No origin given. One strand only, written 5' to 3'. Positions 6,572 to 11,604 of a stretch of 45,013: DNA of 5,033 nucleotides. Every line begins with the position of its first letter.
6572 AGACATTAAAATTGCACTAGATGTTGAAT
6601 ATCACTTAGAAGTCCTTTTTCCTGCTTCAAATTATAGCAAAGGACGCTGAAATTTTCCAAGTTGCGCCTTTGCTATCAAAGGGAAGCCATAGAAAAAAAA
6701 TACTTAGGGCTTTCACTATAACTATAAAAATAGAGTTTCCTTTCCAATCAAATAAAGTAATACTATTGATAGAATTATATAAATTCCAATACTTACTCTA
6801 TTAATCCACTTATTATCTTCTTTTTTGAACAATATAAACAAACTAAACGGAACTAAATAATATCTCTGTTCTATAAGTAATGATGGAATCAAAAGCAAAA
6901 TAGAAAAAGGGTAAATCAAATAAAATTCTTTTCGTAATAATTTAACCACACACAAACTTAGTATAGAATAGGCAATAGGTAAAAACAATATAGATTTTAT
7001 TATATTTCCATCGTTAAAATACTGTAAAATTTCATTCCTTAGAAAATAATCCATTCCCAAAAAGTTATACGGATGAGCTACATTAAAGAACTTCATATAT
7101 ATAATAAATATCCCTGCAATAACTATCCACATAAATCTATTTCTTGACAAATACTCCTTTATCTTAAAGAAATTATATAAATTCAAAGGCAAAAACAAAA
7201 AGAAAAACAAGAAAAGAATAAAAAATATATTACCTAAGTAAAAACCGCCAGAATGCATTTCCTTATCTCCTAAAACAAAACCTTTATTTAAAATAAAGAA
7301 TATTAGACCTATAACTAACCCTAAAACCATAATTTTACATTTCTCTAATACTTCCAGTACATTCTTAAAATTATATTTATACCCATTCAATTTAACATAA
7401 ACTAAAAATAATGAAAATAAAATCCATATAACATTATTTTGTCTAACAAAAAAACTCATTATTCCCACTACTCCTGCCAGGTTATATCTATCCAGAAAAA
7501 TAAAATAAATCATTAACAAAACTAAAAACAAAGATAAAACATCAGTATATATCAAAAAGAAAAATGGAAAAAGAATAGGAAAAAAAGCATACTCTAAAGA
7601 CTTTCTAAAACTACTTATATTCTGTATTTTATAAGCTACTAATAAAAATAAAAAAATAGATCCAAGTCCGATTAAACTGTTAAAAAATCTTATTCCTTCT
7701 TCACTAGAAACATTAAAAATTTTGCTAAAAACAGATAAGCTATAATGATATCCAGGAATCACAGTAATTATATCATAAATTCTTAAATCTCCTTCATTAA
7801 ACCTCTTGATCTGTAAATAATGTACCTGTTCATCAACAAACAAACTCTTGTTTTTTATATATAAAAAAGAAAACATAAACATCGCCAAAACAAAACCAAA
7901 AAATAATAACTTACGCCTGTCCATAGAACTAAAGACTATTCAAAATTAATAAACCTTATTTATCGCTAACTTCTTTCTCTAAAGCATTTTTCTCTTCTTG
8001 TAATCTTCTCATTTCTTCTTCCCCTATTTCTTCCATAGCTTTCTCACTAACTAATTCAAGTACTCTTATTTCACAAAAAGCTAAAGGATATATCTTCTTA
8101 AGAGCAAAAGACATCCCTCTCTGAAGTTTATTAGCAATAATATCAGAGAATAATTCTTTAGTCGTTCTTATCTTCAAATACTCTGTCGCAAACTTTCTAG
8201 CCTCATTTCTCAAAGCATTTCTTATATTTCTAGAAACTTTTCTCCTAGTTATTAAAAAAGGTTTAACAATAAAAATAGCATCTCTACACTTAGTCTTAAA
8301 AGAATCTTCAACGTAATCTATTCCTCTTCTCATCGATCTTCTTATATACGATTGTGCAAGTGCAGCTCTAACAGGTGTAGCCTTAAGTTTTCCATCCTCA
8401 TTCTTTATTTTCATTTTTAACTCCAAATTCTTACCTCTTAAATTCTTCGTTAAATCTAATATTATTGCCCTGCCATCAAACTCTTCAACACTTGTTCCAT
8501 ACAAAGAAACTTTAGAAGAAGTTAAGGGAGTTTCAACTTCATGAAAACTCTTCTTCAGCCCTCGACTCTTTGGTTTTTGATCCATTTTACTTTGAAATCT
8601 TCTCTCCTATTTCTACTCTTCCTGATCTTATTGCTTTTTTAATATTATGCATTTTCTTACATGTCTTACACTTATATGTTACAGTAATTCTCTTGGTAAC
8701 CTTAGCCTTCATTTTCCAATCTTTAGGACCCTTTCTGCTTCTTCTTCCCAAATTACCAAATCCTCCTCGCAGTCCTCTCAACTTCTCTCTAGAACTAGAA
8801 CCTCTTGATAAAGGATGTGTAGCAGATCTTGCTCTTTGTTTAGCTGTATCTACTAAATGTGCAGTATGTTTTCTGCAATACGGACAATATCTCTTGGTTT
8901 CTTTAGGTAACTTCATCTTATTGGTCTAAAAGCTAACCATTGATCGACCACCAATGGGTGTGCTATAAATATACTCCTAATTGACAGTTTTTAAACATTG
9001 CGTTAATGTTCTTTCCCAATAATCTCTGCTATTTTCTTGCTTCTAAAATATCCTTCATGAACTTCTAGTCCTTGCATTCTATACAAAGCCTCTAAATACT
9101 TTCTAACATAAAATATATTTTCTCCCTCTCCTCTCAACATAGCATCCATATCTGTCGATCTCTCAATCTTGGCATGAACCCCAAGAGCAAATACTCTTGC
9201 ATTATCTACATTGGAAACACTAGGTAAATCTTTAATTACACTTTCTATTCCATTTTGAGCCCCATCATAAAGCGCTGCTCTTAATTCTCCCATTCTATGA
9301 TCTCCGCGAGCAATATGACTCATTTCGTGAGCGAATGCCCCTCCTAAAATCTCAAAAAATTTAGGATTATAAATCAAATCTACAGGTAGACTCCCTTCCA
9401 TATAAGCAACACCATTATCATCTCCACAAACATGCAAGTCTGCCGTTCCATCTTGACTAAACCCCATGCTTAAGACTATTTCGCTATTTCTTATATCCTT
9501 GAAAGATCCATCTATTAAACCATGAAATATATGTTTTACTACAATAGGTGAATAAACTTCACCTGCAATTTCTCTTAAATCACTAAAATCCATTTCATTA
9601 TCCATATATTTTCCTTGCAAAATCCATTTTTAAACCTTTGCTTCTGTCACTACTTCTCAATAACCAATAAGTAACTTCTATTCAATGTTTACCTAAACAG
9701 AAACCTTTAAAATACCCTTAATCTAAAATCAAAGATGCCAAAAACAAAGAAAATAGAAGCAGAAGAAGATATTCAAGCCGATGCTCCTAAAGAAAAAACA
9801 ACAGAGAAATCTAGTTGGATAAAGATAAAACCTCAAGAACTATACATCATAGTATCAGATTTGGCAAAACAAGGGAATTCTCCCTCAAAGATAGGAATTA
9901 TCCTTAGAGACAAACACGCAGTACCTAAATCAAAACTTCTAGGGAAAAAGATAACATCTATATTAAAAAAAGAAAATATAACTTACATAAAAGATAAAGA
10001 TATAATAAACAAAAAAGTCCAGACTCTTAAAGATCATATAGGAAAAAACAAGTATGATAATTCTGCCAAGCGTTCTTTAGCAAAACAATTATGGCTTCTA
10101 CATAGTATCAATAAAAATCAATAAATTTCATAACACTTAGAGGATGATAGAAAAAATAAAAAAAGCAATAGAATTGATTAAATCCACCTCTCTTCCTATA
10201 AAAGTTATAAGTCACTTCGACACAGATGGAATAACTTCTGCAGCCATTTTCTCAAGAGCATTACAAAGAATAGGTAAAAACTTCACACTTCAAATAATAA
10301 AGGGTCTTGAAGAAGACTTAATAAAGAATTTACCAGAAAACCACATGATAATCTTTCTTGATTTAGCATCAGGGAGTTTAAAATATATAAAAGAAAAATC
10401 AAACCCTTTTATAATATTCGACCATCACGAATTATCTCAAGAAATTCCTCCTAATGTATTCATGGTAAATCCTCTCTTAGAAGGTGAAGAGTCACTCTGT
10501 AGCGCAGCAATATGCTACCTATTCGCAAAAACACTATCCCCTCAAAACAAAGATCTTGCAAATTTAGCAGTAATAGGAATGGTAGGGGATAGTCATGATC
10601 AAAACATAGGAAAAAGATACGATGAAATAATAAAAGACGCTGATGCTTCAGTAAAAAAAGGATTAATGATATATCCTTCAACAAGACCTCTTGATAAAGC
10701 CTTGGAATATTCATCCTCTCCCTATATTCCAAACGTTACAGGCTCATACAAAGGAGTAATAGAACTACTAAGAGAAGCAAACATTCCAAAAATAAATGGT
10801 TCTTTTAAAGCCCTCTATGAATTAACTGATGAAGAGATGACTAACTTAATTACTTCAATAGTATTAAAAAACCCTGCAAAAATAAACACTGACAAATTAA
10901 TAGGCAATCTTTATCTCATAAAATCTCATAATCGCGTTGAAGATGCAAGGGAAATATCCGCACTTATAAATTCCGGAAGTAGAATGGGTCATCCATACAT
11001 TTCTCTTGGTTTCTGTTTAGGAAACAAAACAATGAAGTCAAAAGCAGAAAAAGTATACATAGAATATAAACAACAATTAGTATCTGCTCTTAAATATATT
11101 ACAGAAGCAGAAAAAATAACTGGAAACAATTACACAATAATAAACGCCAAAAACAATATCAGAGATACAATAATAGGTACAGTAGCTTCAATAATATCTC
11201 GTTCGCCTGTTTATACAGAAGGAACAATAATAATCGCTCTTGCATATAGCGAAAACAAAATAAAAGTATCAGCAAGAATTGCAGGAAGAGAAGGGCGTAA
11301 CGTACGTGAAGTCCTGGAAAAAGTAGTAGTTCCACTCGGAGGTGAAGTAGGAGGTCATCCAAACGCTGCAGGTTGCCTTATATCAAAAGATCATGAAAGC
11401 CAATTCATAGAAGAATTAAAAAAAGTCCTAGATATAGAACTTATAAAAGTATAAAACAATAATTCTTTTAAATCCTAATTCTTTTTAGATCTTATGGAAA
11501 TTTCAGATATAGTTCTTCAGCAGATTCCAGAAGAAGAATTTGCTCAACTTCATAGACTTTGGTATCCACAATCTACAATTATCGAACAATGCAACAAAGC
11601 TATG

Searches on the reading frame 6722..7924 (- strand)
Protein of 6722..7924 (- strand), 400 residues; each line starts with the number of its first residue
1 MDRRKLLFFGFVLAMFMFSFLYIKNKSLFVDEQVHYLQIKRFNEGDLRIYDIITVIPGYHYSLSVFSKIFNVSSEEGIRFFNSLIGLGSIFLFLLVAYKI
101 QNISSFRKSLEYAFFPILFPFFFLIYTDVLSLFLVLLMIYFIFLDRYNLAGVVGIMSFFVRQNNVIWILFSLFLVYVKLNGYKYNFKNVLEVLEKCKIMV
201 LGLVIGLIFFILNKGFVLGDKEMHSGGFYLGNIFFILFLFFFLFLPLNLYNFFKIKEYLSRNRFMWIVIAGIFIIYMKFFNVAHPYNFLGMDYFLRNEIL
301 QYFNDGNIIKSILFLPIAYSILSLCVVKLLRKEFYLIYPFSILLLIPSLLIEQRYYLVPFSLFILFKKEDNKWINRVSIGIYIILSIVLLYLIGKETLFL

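Call 11: search_protein_families(library=pfam, max_evalue=0.001, proteins=[window:6722-7924:-])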
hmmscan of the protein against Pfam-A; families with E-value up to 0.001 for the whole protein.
window:6722-7924:- (400 aa): 2 families
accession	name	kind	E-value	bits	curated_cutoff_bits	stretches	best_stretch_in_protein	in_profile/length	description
PF04922.18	DIE2_ALG10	-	1.7e-34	120.2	27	2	27-177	3-165/391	DIE2/ALG10 family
PF11992.13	TgpA_N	-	1.4e-05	24.7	30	1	190-366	47-135/333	TgpA N-terminal domain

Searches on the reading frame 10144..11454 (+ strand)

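Call 11: search_protein_families(library=pfam, max_evalue=0.001, proteins=[window:10144-11454:+])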
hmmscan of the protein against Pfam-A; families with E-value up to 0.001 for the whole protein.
window:10144-11454:+ (436 aa): 3 families
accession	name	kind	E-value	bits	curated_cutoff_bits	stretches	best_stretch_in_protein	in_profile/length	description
PF02272.25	DHHA1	-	2.1e-12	47.8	25.9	1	336-429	10-100/102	DHHA1 domain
PF21763.2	DHH_CID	-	8.9e-12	45.7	27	1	180-241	6-68/84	DHH-CID domain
PF01368.27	DHH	-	1.6e-11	45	28.1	1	19-146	2-125/125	DHH family, N-terminal domain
